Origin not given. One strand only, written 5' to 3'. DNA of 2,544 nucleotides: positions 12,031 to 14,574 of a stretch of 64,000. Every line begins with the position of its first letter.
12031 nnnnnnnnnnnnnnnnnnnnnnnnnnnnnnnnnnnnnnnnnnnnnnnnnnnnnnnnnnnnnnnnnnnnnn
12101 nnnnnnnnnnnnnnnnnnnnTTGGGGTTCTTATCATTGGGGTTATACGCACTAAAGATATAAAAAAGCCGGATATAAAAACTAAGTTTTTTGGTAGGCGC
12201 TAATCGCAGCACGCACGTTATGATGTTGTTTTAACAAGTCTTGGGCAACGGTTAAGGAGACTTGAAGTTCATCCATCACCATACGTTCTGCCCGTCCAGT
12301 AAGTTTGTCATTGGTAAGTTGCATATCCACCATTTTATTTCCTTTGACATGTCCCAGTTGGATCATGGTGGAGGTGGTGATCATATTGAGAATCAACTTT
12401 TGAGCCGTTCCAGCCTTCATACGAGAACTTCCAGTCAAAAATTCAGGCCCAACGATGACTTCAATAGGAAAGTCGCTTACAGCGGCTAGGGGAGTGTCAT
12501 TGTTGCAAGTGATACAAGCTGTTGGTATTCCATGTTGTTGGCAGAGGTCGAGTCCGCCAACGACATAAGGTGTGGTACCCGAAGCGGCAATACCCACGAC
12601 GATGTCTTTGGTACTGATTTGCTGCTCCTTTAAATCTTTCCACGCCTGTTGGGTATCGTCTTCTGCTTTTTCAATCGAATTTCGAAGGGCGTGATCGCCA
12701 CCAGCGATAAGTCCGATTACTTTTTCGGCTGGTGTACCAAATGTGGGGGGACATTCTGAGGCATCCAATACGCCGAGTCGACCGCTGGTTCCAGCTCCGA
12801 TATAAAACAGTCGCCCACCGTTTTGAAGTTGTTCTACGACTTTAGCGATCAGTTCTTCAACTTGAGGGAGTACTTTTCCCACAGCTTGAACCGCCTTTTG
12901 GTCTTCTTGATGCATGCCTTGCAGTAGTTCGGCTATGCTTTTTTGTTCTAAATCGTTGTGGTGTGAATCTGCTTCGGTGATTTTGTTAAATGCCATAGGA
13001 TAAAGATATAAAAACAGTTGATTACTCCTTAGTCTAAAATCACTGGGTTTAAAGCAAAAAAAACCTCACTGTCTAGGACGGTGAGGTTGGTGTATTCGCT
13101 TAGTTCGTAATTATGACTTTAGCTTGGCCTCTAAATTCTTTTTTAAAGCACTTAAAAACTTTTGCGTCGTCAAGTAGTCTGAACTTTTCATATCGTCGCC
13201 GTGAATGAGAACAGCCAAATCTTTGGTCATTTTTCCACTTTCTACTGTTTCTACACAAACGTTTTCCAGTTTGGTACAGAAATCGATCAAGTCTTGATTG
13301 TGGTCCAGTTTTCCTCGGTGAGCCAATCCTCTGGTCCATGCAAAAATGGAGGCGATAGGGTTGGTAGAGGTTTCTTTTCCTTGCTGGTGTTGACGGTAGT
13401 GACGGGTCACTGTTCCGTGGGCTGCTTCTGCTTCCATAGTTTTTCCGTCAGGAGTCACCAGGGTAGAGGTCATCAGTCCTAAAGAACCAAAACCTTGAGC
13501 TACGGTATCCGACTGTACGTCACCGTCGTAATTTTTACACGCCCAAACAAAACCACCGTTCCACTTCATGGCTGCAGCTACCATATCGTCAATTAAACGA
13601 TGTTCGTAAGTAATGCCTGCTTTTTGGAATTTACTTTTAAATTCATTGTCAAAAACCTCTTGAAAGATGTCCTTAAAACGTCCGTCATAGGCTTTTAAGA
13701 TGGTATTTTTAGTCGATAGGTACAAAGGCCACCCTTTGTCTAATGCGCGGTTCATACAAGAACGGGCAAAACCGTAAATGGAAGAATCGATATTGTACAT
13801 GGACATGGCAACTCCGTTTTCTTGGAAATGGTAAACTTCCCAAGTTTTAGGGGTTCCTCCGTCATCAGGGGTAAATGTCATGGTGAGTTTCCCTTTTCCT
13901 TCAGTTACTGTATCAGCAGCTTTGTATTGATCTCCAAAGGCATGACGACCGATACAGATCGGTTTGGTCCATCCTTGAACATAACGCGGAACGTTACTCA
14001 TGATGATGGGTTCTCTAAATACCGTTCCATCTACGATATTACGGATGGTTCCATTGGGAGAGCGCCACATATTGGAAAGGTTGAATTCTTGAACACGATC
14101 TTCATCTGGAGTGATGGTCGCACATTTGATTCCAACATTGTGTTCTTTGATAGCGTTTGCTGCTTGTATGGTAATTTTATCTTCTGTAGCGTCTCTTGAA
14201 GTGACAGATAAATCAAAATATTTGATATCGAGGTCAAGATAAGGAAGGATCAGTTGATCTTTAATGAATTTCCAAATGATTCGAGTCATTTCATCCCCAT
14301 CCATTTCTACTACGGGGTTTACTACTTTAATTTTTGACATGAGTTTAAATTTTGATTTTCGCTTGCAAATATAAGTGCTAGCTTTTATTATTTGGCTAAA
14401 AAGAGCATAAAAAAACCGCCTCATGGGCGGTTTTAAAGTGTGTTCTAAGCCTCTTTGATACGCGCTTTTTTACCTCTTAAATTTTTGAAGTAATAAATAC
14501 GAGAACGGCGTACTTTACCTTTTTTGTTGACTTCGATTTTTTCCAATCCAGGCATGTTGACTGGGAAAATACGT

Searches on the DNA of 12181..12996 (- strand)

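Call 76: search_with_rna_model(model_id=R1, sources=[L001, L002, L003, L004, L005, L006, L007, L008, L009, L010, L011, L012, L013, L014, L015, L016, L017, L018, L019, L020, L021, L022, L023, L024, L025, L026, L027, L028, L029, L030, L031, L032, L033, L034, L035, L036, L037, L038, L039, L040, L041, L042, L043, L044, L045, L046, L047, L048, L049, L050, L051, L052, L053, L054, L055, L056, L057, L058, L059, L060, L061, L062, L063, L064, L065, L066, L067, L068, L069, L070, L071, L072, L073, L074, L075, L076, L077, L078, L079, L080, L081, L082, L083, L084, L085, L086, L087, L088, L089, L090, L091, L092, L093, L094, L095, L096, L097, L098, L099, L100], filters=default, max_evalue=1)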
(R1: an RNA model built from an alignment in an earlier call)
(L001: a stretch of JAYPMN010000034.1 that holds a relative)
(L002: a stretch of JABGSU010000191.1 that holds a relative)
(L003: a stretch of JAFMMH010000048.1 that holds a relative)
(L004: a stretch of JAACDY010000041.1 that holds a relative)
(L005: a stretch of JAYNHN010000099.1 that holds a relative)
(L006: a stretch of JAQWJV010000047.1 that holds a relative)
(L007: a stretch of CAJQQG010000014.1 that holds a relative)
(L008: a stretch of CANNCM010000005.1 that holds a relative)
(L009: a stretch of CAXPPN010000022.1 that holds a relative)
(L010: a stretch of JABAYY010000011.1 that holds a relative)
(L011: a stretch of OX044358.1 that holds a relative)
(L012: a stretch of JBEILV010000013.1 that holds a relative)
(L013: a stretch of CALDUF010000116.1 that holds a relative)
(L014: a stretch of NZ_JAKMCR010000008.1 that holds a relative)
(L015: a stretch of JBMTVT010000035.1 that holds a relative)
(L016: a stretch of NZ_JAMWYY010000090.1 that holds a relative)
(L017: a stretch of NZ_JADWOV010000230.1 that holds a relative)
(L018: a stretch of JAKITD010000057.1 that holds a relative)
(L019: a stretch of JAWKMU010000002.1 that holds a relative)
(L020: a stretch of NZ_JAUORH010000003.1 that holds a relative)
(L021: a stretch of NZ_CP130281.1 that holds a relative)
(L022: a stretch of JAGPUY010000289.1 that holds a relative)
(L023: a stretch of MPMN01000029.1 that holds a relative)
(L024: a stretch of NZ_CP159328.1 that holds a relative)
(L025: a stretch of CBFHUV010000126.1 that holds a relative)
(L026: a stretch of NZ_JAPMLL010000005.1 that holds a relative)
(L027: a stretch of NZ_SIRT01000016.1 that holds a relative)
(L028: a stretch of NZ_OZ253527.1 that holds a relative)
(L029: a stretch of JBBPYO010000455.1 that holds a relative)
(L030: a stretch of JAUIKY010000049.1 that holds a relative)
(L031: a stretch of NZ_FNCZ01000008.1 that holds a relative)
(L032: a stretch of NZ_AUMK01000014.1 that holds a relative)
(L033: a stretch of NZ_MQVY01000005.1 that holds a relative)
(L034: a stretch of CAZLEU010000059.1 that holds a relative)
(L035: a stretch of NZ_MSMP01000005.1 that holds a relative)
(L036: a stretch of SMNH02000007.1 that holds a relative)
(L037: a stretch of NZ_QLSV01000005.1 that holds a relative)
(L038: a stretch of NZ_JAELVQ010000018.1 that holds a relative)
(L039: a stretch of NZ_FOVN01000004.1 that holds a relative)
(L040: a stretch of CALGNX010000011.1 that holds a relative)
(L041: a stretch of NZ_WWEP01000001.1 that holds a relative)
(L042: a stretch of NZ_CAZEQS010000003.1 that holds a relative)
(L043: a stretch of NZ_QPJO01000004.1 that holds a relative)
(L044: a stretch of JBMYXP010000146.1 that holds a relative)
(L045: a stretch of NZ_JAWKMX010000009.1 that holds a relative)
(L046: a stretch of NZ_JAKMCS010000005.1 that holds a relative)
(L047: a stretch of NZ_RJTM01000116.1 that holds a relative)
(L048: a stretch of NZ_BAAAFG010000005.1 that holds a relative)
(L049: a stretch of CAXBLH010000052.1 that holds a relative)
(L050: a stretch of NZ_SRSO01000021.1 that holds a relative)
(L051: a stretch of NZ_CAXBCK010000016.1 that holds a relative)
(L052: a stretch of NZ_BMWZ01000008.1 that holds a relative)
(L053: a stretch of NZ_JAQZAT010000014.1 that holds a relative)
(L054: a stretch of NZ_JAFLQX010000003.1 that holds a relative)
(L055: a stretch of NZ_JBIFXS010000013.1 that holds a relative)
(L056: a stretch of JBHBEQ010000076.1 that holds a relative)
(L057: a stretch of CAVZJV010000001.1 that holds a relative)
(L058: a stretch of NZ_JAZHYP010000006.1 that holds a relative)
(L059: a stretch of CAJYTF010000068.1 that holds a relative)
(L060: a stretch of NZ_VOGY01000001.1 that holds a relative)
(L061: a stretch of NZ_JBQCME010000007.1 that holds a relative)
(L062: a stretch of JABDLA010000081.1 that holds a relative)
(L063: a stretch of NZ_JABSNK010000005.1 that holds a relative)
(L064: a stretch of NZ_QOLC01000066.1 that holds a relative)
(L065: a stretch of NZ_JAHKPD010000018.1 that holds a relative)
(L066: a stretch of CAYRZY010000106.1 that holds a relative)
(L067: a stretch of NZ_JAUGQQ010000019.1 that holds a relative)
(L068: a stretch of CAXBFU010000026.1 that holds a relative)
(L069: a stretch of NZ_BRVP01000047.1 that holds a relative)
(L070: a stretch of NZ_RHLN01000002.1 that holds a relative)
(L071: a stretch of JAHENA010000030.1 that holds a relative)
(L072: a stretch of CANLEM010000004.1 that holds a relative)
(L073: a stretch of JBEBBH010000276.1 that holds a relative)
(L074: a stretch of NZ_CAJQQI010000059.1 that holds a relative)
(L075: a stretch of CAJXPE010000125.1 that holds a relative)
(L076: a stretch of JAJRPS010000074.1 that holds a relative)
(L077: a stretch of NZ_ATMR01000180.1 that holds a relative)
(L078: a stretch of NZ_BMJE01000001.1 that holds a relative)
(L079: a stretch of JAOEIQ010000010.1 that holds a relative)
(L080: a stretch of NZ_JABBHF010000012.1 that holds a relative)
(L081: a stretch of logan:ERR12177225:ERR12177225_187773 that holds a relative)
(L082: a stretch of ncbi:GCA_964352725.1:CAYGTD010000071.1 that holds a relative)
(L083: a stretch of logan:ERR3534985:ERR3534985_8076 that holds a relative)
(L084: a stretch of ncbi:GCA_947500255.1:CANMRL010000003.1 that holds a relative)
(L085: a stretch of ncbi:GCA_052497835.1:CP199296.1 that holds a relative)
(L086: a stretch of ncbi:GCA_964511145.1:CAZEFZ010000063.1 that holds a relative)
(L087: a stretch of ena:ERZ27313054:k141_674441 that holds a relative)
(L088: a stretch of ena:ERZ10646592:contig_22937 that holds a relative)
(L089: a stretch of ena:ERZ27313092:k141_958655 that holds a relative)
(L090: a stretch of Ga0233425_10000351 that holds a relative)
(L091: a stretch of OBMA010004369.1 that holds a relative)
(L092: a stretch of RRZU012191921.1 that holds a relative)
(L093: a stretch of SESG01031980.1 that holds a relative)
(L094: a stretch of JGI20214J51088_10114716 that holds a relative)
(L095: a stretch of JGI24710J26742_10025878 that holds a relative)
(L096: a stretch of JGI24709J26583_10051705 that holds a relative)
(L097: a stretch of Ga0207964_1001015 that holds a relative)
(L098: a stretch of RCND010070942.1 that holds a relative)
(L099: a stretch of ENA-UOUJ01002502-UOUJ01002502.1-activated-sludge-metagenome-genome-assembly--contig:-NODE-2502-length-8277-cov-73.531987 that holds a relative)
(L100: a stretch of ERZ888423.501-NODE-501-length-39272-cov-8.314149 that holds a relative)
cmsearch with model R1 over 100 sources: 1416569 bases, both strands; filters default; matches with E-value up to 1: 16.
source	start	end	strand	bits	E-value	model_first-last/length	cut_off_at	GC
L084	11997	12069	+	60.6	1.5e-09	1-72/72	no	0.32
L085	13486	13544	+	50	3.4e-07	1-72/72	no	0.32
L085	19692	19750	+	49.6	4e-07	1-72/72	no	0.32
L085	4165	4253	+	46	2.5e-06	1-72/72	no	0.44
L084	12582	12674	+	42.3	1.7e-05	1-72/72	no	0.38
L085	16585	16643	+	42.3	1.7e-05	1-72/72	no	0.34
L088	13847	13983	+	42.1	1.8e-05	1-72/72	no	0.42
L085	9255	9319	+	42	1.9e-05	1-72/72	no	0.42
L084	3412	3549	+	41.2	2.8e-05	1-72/72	no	0.37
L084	10139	10276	+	39.5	6.7e-05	1-72/72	no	0.31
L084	6393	6532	+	38.7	0.0001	1-72/72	no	0.35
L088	12368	12440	+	35.4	0.00055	1-72/72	no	0.51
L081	3473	3544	+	26.3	0.055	1-72/72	no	0.38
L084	11059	11149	+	25.9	0.065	1-72/72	no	0.44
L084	5141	5221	+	24.7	0.12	1-72/72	no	0.38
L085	14489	14561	+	22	0.48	1-72/72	no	0.36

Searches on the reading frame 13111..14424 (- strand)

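Call 5: search_protein_families(library=pfam, proteins=[window:13111-14424:-])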
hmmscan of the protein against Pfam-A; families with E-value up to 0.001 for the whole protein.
window:13111-14424:- (437 aa): 1 family
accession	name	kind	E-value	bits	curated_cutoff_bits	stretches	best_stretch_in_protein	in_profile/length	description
PF00180.25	Iso_dh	-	2.6e-64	218.1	27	1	33-407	1-336/348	Isocitrate/isopropylmalate dehydrogenase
